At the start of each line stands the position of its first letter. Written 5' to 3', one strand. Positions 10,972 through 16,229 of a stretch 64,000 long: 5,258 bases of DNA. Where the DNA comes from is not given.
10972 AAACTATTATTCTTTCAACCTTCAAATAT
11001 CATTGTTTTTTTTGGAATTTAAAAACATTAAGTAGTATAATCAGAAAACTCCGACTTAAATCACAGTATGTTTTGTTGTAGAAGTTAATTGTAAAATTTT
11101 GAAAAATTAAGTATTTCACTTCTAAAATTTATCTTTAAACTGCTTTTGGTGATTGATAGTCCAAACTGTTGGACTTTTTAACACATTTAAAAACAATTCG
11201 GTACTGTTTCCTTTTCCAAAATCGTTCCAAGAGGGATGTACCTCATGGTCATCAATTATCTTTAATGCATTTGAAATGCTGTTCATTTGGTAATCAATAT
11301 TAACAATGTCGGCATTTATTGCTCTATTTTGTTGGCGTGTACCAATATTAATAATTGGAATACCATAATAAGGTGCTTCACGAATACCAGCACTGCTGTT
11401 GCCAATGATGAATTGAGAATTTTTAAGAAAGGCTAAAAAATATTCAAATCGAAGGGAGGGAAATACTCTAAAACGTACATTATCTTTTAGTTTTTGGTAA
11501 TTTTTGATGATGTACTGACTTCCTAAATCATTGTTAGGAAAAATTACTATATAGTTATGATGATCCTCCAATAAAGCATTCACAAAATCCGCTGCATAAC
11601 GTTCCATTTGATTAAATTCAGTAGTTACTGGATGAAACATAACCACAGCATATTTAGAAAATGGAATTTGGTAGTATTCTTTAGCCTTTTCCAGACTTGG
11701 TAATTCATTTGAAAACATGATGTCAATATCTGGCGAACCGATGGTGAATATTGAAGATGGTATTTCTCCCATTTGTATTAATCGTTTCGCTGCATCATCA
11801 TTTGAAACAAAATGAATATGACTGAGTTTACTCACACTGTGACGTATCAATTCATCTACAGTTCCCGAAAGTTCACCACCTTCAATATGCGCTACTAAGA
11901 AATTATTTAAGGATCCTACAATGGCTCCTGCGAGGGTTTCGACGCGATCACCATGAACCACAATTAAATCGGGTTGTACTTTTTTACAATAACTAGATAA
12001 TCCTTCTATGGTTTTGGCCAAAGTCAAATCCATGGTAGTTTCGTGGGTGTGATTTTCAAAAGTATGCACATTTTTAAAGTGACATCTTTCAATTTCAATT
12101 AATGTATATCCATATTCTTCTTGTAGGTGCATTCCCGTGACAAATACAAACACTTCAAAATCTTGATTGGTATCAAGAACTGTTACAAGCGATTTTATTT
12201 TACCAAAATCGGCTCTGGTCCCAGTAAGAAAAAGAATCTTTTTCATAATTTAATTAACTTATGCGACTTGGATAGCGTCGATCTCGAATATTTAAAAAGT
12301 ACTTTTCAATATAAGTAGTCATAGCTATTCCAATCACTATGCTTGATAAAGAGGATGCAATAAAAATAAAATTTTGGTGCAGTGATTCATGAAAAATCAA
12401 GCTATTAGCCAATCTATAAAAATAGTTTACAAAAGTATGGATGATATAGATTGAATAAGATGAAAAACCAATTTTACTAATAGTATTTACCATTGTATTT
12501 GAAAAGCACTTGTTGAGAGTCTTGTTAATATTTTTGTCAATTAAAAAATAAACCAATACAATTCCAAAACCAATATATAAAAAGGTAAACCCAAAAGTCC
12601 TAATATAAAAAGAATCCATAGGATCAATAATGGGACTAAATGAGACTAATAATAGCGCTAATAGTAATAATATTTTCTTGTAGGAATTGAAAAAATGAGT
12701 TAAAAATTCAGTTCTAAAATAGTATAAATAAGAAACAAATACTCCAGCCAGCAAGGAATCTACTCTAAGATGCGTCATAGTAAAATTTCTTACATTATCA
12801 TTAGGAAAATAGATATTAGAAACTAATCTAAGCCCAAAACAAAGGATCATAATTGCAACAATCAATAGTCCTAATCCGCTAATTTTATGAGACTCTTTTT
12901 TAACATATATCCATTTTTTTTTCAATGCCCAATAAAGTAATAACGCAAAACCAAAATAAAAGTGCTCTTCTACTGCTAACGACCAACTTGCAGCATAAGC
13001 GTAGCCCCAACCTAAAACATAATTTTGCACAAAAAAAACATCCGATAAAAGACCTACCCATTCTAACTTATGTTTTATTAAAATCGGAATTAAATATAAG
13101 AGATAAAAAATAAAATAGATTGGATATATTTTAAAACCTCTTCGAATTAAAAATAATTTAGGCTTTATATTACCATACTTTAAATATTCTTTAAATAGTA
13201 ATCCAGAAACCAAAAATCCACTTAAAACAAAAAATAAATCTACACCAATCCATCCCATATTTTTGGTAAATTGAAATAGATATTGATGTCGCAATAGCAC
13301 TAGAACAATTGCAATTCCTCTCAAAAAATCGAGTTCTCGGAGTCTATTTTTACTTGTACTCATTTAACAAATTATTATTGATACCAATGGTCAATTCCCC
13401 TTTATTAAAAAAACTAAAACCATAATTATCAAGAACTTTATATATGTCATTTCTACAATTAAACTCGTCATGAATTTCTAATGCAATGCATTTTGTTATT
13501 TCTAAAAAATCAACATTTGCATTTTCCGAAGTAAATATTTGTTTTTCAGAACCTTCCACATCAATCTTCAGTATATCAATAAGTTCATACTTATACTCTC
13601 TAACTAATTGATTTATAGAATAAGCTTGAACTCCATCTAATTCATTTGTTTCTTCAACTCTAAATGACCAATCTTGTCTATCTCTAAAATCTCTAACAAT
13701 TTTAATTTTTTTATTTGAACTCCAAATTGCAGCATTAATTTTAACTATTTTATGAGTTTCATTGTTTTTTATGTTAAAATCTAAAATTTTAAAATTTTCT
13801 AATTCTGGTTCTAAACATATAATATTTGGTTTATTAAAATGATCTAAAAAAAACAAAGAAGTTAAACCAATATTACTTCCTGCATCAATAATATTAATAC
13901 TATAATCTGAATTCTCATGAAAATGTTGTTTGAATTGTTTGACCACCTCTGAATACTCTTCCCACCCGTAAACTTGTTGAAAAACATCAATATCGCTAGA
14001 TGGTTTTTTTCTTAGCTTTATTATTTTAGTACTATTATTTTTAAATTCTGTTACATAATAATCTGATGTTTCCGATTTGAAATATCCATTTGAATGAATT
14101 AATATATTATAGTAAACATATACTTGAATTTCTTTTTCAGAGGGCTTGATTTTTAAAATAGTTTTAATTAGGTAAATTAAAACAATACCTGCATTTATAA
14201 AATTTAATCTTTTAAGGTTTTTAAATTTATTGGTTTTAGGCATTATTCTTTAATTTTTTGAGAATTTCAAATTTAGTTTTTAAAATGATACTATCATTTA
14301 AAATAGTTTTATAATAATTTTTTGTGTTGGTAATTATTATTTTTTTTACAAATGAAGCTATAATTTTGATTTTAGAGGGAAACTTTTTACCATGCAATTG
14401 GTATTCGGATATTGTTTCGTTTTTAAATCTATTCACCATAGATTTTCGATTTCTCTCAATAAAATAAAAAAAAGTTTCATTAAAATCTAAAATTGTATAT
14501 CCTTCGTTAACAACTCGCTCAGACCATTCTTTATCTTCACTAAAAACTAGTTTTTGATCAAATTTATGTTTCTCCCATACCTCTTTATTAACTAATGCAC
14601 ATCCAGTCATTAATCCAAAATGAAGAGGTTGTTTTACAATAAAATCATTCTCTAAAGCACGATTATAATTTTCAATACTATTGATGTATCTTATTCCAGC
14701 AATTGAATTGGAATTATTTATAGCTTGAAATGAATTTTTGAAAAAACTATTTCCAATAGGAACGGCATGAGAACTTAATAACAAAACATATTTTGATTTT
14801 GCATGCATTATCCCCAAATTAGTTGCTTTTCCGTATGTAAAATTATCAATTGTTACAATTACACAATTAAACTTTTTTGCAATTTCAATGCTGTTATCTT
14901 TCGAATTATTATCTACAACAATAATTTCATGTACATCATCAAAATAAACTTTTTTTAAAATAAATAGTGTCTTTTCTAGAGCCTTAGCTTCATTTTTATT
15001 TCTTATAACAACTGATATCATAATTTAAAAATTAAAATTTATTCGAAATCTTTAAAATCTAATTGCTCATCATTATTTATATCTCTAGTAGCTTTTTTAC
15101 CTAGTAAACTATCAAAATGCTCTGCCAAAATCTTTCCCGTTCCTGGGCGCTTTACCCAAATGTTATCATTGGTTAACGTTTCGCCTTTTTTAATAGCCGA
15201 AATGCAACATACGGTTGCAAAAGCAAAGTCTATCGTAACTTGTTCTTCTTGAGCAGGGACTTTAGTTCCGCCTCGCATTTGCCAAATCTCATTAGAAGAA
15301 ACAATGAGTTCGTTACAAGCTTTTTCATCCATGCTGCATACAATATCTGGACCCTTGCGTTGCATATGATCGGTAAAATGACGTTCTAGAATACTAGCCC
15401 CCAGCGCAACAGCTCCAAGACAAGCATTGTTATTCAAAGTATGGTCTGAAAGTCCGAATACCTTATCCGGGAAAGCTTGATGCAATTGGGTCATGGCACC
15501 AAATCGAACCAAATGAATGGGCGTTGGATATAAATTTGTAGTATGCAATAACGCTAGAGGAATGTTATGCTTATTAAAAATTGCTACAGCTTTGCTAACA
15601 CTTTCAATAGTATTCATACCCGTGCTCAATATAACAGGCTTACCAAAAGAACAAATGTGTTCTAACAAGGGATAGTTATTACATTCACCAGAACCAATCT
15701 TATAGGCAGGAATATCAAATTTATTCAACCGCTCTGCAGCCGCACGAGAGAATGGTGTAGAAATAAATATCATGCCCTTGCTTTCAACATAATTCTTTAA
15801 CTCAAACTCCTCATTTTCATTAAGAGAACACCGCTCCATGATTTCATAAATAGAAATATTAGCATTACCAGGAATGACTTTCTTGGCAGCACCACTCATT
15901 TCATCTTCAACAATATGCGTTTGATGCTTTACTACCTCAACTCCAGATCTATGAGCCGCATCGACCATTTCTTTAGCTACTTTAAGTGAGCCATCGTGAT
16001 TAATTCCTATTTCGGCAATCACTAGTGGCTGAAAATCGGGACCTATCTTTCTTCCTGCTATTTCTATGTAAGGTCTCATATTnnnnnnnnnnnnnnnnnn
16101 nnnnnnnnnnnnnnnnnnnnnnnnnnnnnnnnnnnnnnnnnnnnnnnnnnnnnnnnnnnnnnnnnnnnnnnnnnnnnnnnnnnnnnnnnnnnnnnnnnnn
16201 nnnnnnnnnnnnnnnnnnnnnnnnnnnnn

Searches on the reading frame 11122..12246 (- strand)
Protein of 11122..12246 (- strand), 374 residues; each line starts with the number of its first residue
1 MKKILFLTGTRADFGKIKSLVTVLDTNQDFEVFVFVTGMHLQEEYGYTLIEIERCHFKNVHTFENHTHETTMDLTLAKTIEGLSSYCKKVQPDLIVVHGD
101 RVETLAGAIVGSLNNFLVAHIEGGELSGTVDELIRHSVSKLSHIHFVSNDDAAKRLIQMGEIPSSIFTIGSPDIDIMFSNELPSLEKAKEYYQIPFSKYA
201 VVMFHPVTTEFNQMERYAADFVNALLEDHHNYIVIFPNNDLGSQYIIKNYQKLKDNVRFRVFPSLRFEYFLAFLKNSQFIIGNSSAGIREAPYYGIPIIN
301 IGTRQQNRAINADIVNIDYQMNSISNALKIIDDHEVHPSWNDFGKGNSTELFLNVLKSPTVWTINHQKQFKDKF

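Call 16: search_protein_families(library=pfam, proteins=[window:11122-12246:-])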
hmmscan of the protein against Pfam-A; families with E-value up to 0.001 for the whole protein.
window:11122-12246:- (374 aa): 1 family
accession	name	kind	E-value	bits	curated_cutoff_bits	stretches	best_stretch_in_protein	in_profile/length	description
PF02350.25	Epimerase_2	-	3e-79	266.9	30.6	1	24-357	3-347/347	UDP-N-acetylglucosamine 2-epimerase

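Call 56: find_encoding_contigs(protein=window:11125-12246:-, flank=10000, max_places=10)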
Protein window:11125-12246:- (374 aa): 4 contigs read that carry it; 4 places shown.
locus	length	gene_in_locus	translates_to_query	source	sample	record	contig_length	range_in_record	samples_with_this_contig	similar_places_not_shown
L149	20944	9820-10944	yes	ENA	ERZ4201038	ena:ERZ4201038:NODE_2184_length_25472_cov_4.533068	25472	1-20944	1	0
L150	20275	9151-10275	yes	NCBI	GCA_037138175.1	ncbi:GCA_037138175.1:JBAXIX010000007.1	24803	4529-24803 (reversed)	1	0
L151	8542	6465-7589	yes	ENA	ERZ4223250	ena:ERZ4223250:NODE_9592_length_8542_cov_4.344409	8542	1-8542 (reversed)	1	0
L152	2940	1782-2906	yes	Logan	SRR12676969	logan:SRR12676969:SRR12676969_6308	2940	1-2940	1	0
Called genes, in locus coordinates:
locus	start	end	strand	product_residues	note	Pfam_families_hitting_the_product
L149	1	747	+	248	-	?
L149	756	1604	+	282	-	PF05050:Methyltransf_21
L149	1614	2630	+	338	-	PF00535:Glycos_transf_2 (weak)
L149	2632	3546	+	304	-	PF00535:Glycos_transf_2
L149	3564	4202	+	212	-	PF13489:Methyltransf_23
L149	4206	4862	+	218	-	PF02348:CTP_transf_3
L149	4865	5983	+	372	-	PF01757:Acyl_transf_3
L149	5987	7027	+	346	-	PF03102:NeuB, PF08666:SAF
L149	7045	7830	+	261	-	PF00535:Glycos_transf_2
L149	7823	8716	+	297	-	PF05050:Methyltransf_21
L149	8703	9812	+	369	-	PF01757:Acyl_transf_3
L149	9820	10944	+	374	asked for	PF02350:Epimerase_2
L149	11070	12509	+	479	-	-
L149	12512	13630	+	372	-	PF00534:Glycos_transf_1, PF13692:Glyco_trans_1_4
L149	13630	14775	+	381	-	PF13439:Glyco_transf_4, PF13579:Glyco_trans_4_4, PF00534:Glycos_transf_1, PF13692:Glyco_trans_1_4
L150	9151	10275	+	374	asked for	PF02350:Epimerase_2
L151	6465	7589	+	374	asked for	PF02350:Epimerase_2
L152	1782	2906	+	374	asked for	PF02350:Epimerase_2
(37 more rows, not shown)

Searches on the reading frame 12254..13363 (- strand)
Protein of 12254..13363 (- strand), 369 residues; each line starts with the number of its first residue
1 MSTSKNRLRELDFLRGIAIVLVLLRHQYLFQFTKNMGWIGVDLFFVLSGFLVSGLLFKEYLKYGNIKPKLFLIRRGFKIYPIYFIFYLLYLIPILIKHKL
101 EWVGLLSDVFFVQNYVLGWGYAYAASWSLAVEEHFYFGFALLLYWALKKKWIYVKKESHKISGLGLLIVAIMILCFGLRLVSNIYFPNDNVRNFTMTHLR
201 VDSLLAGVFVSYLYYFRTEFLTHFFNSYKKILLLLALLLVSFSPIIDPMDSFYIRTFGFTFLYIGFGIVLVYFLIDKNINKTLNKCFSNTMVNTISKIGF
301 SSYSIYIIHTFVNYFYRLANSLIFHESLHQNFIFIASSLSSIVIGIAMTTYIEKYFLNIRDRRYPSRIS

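Call 17: search_protein_families(library=pfam, proteins=[window:12254-13363:-])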
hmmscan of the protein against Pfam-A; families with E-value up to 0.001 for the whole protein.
window:12254-13363:- (369 aa): 1 family
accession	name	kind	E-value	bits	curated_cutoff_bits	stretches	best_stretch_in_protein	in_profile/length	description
PF01757.29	Acyl_transf_3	-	1.5e-18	67.4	31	1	10-348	3-324/326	Acyltransferase domain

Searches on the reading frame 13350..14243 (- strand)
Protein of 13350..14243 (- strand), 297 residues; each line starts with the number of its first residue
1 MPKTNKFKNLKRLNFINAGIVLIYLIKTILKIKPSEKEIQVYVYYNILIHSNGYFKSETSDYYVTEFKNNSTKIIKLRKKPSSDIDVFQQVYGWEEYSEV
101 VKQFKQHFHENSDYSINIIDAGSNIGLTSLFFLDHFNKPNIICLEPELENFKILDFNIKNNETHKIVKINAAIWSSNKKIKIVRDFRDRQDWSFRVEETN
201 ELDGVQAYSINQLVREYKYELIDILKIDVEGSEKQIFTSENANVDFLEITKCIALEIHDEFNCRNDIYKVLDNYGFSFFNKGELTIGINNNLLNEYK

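Call 17: search_protein_families(library=pfam, proteins=[window:13350-14243:-])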
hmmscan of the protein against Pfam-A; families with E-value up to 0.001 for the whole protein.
window:13350-14243:- (297 aa): 1 family
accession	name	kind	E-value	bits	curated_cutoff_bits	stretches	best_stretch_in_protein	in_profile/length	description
PF05050.19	Methyltransf_21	-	5e-11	43.5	22.7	1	120-277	1-172/173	Methyltransferase FkbM domain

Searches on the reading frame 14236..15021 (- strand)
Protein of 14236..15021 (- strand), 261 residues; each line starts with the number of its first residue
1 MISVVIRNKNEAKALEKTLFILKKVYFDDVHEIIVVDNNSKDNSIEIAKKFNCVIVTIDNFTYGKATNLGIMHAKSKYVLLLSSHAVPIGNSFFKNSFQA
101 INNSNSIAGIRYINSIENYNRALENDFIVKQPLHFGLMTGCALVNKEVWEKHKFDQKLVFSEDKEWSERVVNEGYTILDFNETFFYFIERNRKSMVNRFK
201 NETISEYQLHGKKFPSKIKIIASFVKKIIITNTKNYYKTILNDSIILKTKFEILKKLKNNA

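Call 17: search_protein_families(library=pfam, proteins=[window:14236-15021:-])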
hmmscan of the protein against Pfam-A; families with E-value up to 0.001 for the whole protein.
window:14236-15021:- (261 aa): 3 families
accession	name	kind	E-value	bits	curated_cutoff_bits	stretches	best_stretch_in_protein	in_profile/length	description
PF00535.33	Glycos_transf_2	-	3e-16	60.2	23.3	1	3-126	1-130/168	Glycosyl transferase family 2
PF10111.15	Glyco_tranf_2_2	-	3.6e-05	23.8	27.3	1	4-83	2-89/276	Glycosyltransferase like family 2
PF13641.12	Glyco_tranf_2_3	-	0.00058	20.4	27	0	2-122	3-131/230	Glycosyltransferase like family 2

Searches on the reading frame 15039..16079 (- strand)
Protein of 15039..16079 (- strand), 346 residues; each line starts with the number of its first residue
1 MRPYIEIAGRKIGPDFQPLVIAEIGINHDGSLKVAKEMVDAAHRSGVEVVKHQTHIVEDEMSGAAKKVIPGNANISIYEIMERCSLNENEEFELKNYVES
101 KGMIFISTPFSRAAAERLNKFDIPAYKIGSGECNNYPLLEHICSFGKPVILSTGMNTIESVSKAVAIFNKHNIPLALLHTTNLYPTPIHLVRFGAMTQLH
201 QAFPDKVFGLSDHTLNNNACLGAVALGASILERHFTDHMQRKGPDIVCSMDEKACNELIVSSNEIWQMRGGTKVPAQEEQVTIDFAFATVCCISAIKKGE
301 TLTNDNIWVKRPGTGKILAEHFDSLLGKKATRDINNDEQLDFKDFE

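Call 17: search_protein_families(library=pfam, proteins=[window:15039-16079:-])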
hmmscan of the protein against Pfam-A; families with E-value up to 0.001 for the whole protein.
window:15039-16079:- (346 aa): 2 families
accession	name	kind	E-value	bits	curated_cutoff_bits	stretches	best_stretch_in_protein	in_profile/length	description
PF03102.20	NeuB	-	1.4e-67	228.1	22.1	1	38-271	1-238/241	NeuB family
PF08666.17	SAF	-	4.4e-08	34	21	1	295-345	9-62/63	SAF domain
